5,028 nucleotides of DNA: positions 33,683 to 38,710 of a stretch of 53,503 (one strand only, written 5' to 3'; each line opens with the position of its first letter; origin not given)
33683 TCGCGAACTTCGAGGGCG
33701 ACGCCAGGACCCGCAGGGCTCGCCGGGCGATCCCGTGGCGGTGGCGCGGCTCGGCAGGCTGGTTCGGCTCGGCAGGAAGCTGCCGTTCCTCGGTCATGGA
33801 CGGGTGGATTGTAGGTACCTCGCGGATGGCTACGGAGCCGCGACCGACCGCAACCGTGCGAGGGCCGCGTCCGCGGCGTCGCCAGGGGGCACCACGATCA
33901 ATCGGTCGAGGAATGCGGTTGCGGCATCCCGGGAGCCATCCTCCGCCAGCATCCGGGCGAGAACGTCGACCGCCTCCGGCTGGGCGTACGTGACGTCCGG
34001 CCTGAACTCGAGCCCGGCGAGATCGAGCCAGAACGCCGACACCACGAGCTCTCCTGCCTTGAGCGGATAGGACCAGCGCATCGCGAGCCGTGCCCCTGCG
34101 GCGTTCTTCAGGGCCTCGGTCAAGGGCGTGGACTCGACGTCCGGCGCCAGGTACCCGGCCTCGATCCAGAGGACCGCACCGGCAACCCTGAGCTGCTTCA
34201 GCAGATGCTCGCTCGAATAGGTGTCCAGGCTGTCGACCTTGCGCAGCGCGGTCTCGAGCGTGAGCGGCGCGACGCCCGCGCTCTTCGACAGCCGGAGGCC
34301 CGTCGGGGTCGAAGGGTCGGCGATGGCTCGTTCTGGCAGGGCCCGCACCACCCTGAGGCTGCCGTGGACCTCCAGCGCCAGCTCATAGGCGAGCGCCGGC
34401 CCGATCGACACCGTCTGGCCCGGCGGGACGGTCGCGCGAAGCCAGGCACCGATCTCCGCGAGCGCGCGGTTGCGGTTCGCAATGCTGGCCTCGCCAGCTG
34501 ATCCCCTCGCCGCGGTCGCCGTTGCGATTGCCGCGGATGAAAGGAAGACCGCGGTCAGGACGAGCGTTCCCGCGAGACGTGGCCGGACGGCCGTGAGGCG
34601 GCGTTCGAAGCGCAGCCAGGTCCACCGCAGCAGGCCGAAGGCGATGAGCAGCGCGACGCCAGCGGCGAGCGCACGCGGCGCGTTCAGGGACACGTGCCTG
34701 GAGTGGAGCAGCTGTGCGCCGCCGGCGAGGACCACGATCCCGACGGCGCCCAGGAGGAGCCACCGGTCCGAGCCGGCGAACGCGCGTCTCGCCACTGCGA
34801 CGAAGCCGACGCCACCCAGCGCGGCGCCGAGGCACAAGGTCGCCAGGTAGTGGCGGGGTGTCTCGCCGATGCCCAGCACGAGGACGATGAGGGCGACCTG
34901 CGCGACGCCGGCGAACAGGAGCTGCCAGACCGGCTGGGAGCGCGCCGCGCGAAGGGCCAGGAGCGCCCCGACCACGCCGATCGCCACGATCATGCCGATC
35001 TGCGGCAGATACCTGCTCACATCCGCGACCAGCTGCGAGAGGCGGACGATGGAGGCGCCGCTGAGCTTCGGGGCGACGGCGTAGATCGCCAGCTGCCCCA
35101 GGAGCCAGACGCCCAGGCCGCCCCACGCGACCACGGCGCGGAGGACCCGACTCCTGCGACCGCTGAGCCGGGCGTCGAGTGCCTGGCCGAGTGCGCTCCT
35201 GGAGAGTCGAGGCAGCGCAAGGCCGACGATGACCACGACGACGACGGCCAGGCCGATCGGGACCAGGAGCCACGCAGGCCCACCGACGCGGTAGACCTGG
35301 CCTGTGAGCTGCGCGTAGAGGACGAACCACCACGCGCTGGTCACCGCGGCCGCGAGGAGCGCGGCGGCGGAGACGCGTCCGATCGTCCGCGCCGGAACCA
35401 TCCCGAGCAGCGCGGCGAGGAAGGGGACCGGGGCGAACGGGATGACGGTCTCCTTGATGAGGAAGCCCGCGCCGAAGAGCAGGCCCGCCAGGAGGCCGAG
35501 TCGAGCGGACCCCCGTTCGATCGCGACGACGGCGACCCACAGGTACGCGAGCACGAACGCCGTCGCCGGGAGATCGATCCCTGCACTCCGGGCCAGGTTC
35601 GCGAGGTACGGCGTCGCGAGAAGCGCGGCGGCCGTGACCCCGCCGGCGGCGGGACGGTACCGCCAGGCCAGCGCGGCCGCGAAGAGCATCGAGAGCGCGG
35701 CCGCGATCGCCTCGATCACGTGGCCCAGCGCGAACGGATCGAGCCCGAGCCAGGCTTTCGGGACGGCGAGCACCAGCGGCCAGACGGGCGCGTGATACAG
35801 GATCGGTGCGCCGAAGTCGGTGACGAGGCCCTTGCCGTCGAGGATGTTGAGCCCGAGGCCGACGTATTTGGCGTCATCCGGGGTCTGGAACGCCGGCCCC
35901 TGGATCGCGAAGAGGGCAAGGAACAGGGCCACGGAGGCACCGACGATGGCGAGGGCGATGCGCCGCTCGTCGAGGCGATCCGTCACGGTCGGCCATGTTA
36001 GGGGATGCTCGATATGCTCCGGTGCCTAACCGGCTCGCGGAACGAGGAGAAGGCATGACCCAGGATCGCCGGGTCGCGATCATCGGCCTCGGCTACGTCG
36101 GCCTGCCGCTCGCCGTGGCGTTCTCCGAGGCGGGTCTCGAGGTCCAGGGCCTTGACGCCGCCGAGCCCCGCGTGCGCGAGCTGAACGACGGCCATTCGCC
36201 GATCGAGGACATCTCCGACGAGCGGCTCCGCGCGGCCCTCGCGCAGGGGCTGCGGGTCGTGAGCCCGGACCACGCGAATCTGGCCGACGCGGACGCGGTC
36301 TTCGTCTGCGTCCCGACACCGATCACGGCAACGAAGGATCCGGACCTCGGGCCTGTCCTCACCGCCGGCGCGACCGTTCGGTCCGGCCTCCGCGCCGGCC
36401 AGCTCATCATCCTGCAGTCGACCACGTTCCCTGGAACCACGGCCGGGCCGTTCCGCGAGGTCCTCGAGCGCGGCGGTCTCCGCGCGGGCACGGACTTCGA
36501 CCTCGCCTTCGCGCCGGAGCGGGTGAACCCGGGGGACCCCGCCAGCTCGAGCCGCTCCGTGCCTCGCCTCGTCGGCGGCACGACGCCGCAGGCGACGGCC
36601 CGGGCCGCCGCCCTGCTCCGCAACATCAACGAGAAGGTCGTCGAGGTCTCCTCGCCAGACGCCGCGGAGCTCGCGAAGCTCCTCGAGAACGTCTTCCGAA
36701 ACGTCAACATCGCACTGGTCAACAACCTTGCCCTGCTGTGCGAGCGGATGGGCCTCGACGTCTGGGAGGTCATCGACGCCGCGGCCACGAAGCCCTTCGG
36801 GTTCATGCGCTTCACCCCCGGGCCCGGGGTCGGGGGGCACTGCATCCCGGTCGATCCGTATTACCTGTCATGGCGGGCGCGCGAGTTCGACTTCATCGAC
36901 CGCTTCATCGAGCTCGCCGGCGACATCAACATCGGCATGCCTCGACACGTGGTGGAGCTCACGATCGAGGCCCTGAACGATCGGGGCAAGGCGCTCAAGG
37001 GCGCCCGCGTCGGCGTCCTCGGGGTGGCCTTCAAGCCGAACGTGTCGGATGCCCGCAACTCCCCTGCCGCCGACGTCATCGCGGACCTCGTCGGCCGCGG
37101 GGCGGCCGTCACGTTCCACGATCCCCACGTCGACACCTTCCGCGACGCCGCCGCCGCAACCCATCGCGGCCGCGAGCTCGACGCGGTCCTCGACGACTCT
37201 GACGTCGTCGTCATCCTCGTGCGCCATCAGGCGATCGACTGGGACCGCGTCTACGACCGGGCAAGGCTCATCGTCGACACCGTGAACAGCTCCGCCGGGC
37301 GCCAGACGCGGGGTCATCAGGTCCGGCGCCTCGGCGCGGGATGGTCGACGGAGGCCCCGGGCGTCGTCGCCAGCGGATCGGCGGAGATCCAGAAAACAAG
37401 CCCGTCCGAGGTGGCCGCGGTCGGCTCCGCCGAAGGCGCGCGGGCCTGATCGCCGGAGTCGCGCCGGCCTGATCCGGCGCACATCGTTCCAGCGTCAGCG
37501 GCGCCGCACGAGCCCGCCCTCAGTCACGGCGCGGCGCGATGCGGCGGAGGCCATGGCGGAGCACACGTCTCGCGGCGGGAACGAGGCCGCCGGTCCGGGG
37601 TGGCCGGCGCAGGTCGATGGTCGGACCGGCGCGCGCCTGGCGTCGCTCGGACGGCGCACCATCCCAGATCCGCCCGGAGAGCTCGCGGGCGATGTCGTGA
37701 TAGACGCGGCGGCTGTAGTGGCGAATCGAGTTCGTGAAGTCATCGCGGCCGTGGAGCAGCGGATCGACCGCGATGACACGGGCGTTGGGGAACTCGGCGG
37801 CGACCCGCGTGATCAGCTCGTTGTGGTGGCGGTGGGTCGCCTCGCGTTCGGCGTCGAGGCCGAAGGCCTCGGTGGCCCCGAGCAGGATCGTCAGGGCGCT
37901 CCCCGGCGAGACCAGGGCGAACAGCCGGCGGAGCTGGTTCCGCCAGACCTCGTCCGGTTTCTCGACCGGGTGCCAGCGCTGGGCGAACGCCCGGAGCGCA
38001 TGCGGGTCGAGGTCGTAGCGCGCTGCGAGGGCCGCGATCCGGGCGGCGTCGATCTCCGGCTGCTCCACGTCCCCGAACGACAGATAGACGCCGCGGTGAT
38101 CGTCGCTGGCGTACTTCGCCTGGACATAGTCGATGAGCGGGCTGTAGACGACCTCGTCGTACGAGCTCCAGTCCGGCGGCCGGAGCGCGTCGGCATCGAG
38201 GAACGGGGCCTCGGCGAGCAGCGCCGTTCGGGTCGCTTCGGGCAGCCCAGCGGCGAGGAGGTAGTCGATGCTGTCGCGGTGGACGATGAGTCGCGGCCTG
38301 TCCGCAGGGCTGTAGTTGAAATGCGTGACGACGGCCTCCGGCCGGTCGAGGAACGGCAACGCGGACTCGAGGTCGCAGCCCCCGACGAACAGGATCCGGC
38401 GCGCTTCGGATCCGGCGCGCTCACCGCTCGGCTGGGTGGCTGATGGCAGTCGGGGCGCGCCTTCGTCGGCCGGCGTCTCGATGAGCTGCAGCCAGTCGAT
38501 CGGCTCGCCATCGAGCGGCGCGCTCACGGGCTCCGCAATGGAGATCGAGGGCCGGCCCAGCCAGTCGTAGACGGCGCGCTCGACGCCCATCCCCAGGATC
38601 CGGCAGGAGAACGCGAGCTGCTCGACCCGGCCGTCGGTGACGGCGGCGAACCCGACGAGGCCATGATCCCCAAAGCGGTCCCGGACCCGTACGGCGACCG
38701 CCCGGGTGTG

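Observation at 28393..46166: Non-textbook ribitol-phosphate glycopolymer (teichoic-acid or capsule-like) synthesis and export island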

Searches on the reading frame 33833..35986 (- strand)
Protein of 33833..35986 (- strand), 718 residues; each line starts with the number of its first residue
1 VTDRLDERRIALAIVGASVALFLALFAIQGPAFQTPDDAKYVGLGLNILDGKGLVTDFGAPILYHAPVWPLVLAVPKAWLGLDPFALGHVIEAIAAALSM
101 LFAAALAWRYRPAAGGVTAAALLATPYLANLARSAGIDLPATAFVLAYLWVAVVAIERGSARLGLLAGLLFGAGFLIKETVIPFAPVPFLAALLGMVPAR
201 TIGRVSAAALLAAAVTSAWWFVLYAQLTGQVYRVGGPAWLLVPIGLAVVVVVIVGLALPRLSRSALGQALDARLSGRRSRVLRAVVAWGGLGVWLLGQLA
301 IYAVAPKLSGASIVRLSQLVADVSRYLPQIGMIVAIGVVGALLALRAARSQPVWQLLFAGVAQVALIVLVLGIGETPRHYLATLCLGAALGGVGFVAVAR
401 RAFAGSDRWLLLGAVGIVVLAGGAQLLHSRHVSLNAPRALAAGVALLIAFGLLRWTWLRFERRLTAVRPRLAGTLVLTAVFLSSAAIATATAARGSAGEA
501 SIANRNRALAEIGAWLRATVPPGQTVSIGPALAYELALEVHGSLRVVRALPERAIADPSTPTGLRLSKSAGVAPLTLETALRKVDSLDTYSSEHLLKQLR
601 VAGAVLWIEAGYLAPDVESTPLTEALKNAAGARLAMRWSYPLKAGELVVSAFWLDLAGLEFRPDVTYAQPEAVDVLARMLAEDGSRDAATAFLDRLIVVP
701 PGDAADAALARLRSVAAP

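Call 5: search_protein_families(library=pfam, proteins=[window:33833-35986:-], max_evalue=0.01)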
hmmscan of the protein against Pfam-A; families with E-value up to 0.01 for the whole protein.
window:33833-35986:- (718 aa): 1 family
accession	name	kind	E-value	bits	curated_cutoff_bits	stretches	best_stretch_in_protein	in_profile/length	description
PF13231.12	PMT_2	-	9.4e-11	42.6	26.1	1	89-219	25-159/160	Dolichyl-phosphate-mannose-protein mannosyltransferase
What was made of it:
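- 33830..35986 (-): GT-C fold (PMT_2) membrane glycosyltransferase, partner of GtrA-X. PMT_2 E 9.4e-11 (call 5).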

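Call 9: search_protein_families(library=ncbifam, proteins=[window:33833-35986:-], max_evalue=0.01)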
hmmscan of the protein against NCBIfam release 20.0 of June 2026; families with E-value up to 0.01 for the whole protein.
window:33833-35986:- (718 aa): 0 families

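Call 39: search_protein_families(library=ncbifam, proteins=[window:33833-35986:-], max_evalue=0.1)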
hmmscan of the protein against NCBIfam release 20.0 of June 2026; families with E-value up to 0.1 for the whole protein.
window:33833-35986:- (718 aa): 1 family
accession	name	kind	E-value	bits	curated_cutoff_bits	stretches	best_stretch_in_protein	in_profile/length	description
NF047510.1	LIC_10190_fam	subfamily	0.011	14.5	100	1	99-219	180-297/424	LIC_10190 family membrane protein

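Call 71: search_solved_structures(query=window:33833-35986:-, max_evalue=1, show_alignments=0)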
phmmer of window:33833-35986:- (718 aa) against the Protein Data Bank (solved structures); distinct sequences matched with E-value up to 1: 0.

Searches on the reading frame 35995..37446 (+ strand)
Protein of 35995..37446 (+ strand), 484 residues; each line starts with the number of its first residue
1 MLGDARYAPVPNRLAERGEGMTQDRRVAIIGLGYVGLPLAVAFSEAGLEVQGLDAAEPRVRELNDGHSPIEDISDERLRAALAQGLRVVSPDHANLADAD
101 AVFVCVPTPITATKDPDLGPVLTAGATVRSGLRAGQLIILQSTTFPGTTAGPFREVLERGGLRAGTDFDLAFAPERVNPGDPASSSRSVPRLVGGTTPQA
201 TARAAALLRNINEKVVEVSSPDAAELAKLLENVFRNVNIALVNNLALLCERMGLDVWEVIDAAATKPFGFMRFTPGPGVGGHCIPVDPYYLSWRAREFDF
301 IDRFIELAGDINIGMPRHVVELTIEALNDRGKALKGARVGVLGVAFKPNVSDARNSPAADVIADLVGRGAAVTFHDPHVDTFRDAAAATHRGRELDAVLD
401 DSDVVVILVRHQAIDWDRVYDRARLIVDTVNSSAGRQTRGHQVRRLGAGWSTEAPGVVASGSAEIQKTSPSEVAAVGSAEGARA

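Call 5: search_protein_families(library=pfam, proteins=[window:35995-37446:+], max_evalue=0.01)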
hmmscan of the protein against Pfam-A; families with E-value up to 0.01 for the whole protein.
window:35995-37446:+ (484 aa): 11 families
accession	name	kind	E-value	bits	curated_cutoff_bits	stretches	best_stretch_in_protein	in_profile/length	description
PF03721.20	UDPG_MGDP_dh_N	-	1.2e-35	123.2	27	1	26-203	2-182/187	UDP-glucose/GDP-mannose dehydrogenase family, NAD binding domain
PF00984.24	UDPG_MGDP_dh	-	1.7e-30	105.4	25.4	1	223-312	2-92/94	UDP-glucose/GDP-mannose dehydrogenase family, central domain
PF03720.21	UDPG_MGDP_dh_C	-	6.4e-20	71.9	30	1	340-431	1-99/103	UDP-glucose/GDP-mannose dehydrogenase family, UDP binding domain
PF03446.21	NAD_binding_2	-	4.1e-07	30.6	21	1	26-156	1-107/161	NAD binding domain of 6-phosphogluconate dehydrogenase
PF02826.25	2-Hacid_dh_C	-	2.8e-05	24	25.1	0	360-410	50-100/178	D-isomer specific 2-hydroxyacid dehydrogenase, NAD binding domain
PF02558.23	ApbA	-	3.1e-05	24.1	22.2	1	27-128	1-96/150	Ketopantoate reductase PanE/ApbA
PF01210.29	NAD_Gly3P_dh_N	-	0.00057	20.3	23.1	0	27-111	2-82/158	NAD-dependent glycerol-3-phosphate dehydrogenase N-terminus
PF03807.23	F420_oxidored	-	0.00077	20.4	21.6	0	26-108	1-69/94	NADP oxidoreductase coenzyme F420-dependent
PF02737.24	3HCDH_N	-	0.0011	19.3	22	1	27-106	2-86/180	3-hydroxyacyl-CoA dehydrogenase, NAD binding domain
PF13241.12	NAD_binding_7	-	0.006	17.6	22.1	0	23-108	6-71/104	Putative NAD(P)-binding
PF07992.20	Pyr_redox_2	-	0.0087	15.9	26.1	0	23-64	141-182/291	Pyridine nucleotide-disulphide oxidoreductase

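Call 9: search_protein_families(library=ncbifam, proteins=[window:35995-37446:+], max_evalue=0.01)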
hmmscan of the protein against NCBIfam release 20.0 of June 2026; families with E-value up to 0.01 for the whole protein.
window:35995-37446:+ (484 aa): 16 families
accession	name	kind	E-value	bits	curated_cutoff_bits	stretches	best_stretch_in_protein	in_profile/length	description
TIGR03026.1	NDP-sugDHase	subfamily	4.1e-119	398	189.8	1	26-431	2-413/413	nucleotide sugar dehydrogenase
NF040825.1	UDPMaNacDH_Arch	equivalog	6.7e-77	259.1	750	1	26-429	2-397/418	UDP-N-acetyl-D-mannosamine dehydrogenase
NF008286.0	PRK11064.1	equivalog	1.1e-68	231.8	459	1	25-415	4-400/420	UDP-N-acetyl-D-mannosamine dehydrogenase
NF011729.0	PRK15182.1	equivalog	4.1e-60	203.7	592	1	25-381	7-359/425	Vi polysaccharide biosynthesis UDP-N-acetylglucosamine C-6 dehydrogenase TviB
NF041297.1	UDPGDh_AglM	equivalog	1.2e-49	169.4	670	1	26-411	2-392/429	UDP-glucose 6-dehydrogenase AglM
NF047673.2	TeichurnBiosyTuaD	equivalog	6.9e-45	154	700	1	25-414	2-390/439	UDP-glucose 6-dehydrogenase TuaD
NF011631.0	PRK15057.1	equivalog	2e-09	37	757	1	26-404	2-362/388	UDP-glucose 6-dehydrogenase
TIGR01505.1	tartro_sem_red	equivalog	1.3e-06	27.8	340.75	1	27-262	2-203/291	2-hydroxy-3-oxopropionate reductase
TIGR01692.1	HIBADH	equivalog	5.4e-06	26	291.6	1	72-281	26-222/288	3-hydroxyisobutyrate dehydrogenase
NF012005.0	PRK15461.1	equivalog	5.4e-06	25.8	348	1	72-256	31-199/298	sulfolactaldehyde 3-reductase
NF043037.1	ThreonDh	equivalog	4.9e-05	22.9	350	1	24-65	2-43/297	L-threonate dehydrogenase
NF008592.0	PRK11559.1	equivalog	0.00028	20.3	397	0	121-262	75-206/296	2-hydroxy-3-oxopropionate reductase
NF000942.0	PRK00094.1-4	subfamily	0.00078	18.7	257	1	25-128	3-102/334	NAD(P)H-dependent glycerol-3-phosphate dehydrogenase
NF004783.0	PRK06129.1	equivalog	0.0019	17.7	347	1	25-64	3-42/315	3-hydroxyacyl-CoA dehydrogenase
NF004939.0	PRK06292.1-1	equivalog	0.0039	15.9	435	1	25-66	173-213/476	dihydrolipoyl dehydrogenase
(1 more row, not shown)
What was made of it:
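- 35995..37449 (+): UDP-N-acetylhexosamine 6-dehydrogenase, WecC/TviB type. Best equivalog models are UDP-ManNAc dehydrogenases (259 and 232 bits), ahead of TviB and UDP-Glc dehydrogenase (call 9).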

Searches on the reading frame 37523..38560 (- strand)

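Call 29: search_protein_families(library=pfam, proteins=[window:37523-38560:-], max_evalue=1)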
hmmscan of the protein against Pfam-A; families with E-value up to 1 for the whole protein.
window:37523-38560:- (346 aa): 2 families
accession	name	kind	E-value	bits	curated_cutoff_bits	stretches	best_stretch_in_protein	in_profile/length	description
PF13472.12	Lipase_GDSL_2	-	0.022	15.7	32.9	1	203-299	48-147/178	GDSL-like Lipase/Acylhydrolase family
PF20797.2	HepT-like_2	-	0.047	14.2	27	1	235-290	24-80/110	HepT-like protein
